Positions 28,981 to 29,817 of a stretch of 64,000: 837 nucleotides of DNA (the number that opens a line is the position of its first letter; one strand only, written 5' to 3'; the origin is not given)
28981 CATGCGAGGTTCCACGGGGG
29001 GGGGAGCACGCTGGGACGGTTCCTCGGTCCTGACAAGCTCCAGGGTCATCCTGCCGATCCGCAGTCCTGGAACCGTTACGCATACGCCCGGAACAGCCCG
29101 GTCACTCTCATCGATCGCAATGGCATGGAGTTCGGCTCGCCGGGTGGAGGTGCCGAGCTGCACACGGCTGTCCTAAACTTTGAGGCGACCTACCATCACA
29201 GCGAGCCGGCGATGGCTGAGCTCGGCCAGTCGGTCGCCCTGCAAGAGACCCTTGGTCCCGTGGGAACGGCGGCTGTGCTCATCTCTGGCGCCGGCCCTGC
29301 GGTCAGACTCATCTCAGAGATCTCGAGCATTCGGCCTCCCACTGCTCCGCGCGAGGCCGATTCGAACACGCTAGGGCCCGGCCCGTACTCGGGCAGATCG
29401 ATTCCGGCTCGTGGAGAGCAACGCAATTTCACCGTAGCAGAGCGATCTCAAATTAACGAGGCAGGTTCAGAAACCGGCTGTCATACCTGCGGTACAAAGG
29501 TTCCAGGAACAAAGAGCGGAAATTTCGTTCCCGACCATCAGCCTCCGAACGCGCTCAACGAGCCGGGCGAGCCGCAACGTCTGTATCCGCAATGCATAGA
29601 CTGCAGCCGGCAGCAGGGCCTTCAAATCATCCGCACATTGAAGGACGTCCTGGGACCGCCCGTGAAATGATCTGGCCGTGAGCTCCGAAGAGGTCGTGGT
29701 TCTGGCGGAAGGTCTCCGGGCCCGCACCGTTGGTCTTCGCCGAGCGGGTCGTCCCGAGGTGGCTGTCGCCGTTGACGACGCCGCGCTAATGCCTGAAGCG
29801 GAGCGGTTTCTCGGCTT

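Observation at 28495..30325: Stand-alone small Rhs-core toxin with its own signal peptide and an HNH-like tip, upstream of the main rhs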

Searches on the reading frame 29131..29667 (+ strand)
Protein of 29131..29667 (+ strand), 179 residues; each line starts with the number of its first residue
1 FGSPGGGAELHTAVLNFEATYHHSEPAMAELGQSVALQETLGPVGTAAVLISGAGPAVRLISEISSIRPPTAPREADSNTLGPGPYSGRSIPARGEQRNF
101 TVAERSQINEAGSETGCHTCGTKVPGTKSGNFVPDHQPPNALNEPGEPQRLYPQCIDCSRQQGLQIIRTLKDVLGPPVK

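Call 13: find_homologous_proteins(query=window:29131-29667:+, max_evalue=0.001)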
Query window:29131-29667:+ (179 aa): 421 proteins with E <= 0.001 among 543 candidates; the best 120 are listed.
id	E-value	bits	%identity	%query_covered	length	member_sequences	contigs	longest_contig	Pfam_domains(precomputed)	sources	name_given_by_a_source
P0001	2.2e-36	144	58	63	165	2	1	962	-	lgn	-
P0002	5.2e-36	143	54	69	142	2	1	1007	-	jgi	jgi:hypothetical protein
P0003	1.9e-35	141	69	51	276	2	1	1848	-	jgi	jgi:RHS repeat-associated protein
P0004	2.1e-35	141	49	83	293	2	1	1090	-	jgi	jgi:RHS repeat-associated protein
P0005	3.7e-35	140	65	54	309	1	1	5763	PF25023.2,PF03527.21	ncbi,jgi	-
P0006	3.7e-35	140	69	54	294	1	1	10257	PF25023.2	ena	-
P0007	5.2e-35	139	65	59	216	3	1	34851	-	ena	-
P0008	5.6e-35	139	57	68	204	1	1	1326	-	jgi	jgi:hypothetical protein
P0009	9.1e-35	139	66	51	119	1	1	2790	-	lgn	-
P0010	9.3e-35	138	75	49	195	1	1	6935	PF07591.16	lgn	-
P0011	9.4e-35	138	66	55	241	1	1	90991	-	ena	-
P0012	1.2e-34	138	63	51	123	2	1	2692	-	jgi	jgi:general stress protein YciG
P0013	1.2e-34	138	70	49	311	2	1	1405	-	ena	-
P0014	1.6e-34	138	67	50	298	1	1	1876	-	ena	-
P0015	1.7e-34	138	65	51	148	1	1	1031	-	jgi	jgi:hypothetical protein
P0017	2.4e-34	137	64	54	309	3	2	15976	PF25023.2,PF03527.21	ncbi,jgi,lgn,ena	-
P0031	1.0e-33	135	50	70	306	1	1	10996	-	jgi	jgi:RHS repeat-associated protein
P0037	1.9e-33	134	63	52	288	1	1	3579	-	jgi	-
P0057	1.2e-32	132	50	72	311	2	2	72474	PF25023.2,PF03527.21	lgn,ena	-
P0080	4.2e-32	130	45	82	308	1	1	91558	PF25023.2,PF03527.21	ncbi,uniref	ncbi:RHS repeat domain-containing protein [Pseudoxanthomonas sp. UTMC 1351]|uniref:RHS repeat domain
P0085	5.6e-32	129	50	75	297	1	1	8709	PF25023.2,PF03527.21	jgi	jgi:RHS repeat-associated protein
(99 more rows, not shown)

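Call 23: find_encoding_contigs(protein=P0080, flank=8000, max_places=3)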
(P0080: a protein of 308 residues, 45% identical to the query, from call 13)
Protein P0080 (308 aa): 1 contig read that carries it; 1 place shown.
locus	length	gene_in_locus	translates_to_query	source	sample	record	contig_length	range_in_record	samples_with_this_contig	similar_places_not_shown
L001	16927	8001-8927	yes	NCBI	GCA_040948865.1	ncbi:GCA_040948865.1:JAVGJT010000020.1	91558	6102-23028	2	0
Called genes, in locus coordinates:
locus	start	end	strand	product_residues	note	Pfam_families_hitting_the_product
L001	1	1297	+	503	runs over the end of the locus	PF01943:Polysacc_synt, PF13440:Polysacc_synt_3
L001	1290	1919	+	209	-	PF00583:Acetyltransf_1 (weak)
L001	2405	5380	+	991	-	PF25023:TEN_YD-shell (faint), PF05593:RHS_repeat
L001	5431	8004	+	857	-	PF05593:RHS_repeat (faint), PF04234:CopC (faint), PF08329:ChitinaseA_N (faint)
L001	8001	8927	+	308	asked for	PF25023:TEN_YD-shell, PF03527:RHS (faint)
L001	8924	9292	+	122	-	-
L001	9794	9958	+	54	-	-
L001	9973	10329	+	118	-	-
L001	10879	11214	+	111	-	-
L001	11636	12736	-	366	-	PF13480:Acetyltransf_6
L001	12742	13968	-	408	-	PF13480:Acetyltransf_6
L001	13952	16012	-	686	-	PF01408:GFO_IDH_MocA, PF22725:GFO_IDH_MocA_C3, PF01073:3Beta_HSD, PF01370:Epimerase, PF04321:RmlD_sub_bind, PF05368:NmrA, PF07993:NAD_binding_4, PF13460:NAD_binding_10, +1 more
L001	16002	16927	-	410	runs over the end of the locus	PF13692:Glyco_trans_1_4, PF13524:Glyco_trans_1_2 (weak)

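Call 25: find_encoding_contigs(protein=P0017, flank=8000, max_places=3)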
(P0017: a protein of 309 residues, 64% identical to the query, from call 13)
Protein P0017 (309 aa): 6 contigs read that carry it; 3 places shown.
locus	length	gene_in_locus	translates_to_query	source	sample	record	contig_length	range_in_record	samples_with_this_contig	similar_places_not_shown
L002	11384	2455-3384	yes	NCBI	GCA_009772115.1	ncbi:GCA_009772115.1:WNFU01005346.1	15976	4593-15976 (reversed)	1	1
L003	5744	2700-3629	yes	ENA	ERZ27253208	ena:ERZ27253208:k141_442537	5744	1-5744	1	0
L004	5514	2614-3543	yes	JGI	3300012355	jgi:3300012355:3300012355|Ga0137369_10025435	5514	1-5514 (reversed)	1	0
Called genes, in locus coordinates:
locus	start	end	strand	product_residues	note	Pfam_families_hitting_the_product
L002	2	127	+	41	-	?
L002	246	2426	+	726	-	PF16640:Big_3_5, PF01839:FG-GAP (faint), PF13517:FG-GAP_3 (weak)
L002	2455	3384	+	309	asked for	PF25023:TEN_YD-shell, PF03527:RHS (weak)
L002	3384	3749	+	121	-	-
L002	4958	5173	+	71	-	-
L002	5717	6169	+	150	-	-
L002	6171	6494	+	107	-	-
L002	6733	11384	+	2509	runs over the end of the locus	PF12256:TcdB_toxin_midN (faint), PF03534:SpvB, PF01839:FG-GAP (faint), PF13517:FG-GAP_3 (weak), PF05593:RHS_repeat (faint), PF25023:TEN_YD-shell (weak)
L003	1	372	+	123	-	?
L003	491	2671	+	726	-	PF16640:Big_3_5, PF01839:FG-GAP (faint), PF13517:FG-GAP_3 (weak)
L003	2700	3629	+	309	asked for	PF25023:TEN_YD-shell, PF03527:RHS (weak)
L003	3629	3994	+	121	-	-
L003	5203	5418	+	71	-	-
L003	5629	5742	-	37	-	?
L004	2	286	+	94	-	?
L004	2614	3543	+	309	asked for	PF25023:TEN_YD-shell, PF03527:RHS (weak)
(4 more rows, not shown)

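Call 26: find_encoding_contigs(protein=P0057, flank=8000, max_places=3)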
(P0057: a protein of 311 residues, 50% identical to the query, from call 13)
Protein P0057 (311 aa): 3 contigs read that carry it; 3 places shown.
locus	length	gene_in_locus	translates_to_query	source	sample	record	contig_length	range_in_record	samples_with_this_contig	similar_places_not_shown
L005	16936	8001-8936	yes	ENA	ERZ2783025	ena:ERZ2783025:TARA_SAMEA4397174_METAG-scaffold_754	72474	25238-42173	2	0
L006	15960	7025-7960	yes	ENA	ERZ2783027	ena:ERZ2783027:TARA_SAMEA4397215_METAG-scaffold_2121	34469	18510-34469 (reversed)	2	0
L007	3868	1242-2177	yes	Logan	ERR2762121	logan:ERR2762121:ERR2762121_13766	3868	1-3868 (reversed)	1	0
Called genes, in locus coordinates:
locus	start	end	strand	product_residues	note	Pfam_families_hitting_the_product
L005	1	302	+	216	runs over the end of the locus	PF00589:Phage_integrase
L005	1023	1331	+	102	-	-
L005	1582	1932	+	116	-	-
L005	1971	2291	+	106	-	-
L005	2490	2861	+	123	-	-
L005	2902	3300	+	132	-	-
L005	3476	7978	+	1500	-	PF05593:RHS_repeat (faint), PF18884:TSP3_bac (faint)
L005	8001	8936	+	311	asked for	PF25023:TEN_YD-shell, PF03527:RHS (weak)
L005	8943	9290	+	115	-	PF24719:Imm33-like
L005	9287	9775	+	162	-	PF15589:Imm21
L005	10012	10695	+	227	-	-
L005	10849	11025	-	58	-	-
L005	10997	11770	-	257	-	PF06414:Zeta_toxin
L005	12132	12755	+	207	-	PF00589:Phage_integrase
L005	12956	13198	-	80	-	PF03693:ParD_antitoxin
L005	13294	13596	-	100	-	-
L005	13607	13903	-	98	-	PF05015:HigB-like_toxin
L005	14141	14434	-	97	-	PF04221:RelB, PF21217:PaaA2 (weak)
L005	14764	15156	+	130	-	-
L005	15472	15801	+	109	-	-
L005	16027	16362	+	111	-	-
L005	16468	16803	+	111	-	-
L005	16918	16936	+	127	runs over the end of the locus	-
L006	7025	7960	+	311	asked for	PF25023:TEN_YD-shell, PF03527:RHS (weak)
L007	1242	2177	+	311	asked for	PF25023:TEN_YD-shell, PF03527:RHS (weak)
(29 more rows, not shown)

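Call 56: find_encoding_contigs(protein=P0006, flank=8000, max_places=2)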
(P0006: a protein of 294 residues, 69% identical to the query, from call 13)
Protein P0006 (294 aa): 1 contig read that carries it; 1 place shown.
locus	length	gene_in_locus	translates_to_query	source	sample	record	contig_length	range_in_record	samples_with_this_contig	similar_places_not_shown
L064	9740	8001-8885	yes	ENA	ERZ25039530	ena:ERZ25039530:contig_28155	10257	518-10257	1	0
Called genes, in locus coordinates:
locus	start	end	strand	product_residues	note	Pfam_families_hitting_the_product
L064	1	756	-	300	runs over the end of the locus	PF14534:DUF4440, PF12680:SnoaL_2 (weak), PF13474:SnoaL_3, PF14534:DUF4440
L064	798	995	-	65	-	-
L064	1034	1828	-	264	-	PF03176:MMPL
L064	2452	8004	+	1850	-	PF05593:RHS_repeat (weak), PF08329:ChitinaseA_N (faint), PF25023:TEN_YD-shell (weak), PF07495:Y_Y_Y (faint)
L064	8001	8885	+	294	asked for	PF25023:TEN_YD-shell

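Call 57: find_encoding_contigs(protein=P0031, flank=8000, max_places=2)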
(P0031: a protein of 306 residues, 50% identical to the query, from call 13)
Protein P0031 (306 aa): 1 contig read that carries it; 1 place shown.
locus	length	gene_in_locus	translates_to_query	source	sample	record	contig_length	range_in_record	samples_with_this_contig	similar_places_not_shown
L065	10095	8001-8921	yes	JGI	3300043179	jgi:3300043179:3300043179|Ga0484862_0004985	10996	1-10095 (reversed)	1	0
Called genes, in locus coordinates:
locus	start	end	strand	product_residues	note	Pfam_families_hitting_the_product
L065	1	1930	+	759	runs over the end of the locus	PF01751:Toprim (weak), PF13155:Toprim_2, PF13362:Toprim_3, PF13662:Toprim_4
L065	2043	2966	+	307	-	PF13495:Phage_int_SAM_4, PF00589:Phage_integrase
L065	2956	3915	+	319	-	PF00589:Phage_integrase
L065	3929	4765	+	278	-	PF14410:GH-E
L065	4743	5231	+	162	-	-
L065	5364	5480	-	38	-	-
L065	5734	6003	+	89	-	-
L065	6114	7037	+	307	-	PF13495:Phage_int_SAM_4 (weak), PF00589:Phage_integrase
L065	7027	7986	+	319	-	PF00589:Phage_integrase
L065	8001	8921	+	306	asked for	-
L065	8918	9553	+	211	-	PF24719:Imm33-like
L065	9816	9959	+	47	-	-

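Call 99: find_encoding_contigs(protein=P0037, flank=6000, max_places=3)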
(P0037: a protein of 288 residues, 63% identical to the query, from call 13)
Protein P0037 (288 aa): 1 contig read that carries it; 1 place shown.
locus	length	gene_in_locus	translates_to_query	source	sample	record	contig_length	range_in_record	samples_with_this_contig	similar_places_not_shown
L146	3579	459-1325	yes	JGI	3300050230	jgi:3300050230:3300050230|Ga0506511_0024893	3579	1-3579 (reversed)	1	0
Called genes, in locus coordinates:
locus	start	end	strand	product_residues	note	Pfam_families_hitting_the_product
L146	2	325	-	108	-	?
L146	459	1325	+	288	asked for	-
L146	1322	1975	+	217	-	PF24719:Imm33-like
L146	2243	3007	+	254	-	PF03160:Calx-beta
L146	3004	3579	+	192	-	?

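Call 100: find_encoding_contigs(protein=P0085, flank=8000, max_places=2)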
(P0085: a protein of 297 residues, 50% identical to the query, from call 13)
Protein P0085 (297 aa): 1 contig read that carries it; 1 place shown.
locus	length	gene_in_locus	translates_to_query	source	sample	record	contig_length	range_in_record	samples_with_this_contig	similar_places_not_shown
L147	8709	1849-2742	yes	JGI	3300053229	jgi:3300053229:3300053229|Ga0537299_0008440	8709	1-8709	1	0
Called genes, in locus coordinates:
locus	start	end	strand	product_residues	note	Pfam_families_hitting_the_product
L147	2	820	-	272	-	PF01073:3Beta_HSD, PF01370:Epimerase, PF13460:NAD_binding_10, PF16363:GDP_Man_Dehyd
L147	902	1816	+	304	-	PF22842:Pel9A-like_beta_helix (faint), PF13229:Beta_helix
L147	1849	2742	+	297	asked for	PF25023:TEN_YD-shell, PF03527:RHS (weak)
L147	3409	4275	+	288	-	PF25023:TEN_YD-shell, PF03527:RHS (weak)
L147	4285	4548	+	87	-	-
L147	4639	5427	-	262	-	PF00106:adh_short, PF08659:KR, PF13561:adh_short_C2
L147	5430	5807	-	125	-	PF00903:Glyoxalase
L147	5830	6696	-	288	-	PF02668:TauD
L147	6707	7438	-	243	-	PF23441:SDR (faint), PF00106:adh_short, PF08659:KR (faint), PF13561:adh_short_C2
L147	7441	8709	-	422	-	?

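Call 101: search_protein_families(library=ncbifam, proteins=[L064:2452-8001:+, L005:3476-7975:+, L001:2405-5377:+, L001:5431-8001:+], max_evalue=0.001)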
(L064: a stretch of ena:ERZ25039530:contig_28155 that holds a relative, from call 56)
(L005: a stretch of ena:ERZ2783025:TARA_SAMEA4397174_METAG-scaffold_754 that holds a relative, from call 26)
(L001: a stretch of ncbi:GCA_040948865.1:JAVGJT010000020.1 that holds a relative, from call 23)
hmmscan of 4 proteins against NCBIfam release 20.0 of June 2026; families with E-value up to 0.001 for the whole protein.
L064:2452-8001:+ (1850 aa): 1 family
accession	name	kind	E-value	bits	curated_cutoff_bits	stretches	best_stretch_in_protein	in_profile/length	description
TIGR01643.1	YD_repeat_2x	repeat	2.8e-09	37.1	15.8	0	667-706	2-41/42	YD repeat-containing protein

L005:3476-7975:+ (1500 aa): 4 families
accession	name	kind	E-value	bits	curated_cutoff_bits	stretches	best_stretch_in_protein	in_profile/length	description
NF033765.2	gliding_CglD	equivalog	2.2e-17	62.2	400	3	1215-1428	205-408/1124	adventurous gliding motility lipoprotein CglD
NF047639.1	throspo3_MtsD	equivalog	1.4e-14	53.2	800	3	1347-1415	460-529/651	cell-cell cohesion protein MtsD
NF042425.1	Amuc_1099_fam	equivalog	8.6e-09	35.4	50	0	1381-1416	114-150/321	Amuc_1099 family pilus-like system protein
TIGR01643.1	YD_repeat_2x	repeat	0.00026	21.4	15.8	0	858-884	1-28/42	YD repeat-containing protein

L001:2405-5377:+ (991 aa): 0 families

L001:5431-8001:+ (857 aa): 2 families
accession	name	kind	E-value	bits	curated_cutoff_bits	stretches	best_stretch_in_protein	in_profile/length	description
NF047756.1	LIC11435_fam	equivalog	2.5e-10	39.7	380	0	597-657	2-61/360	LIC11435 family protein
NF033814.1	copper_CopC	equivalog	0.00027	21.3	95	0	406-426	73-93/107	copper homeostasis periplasmic binding protein CopC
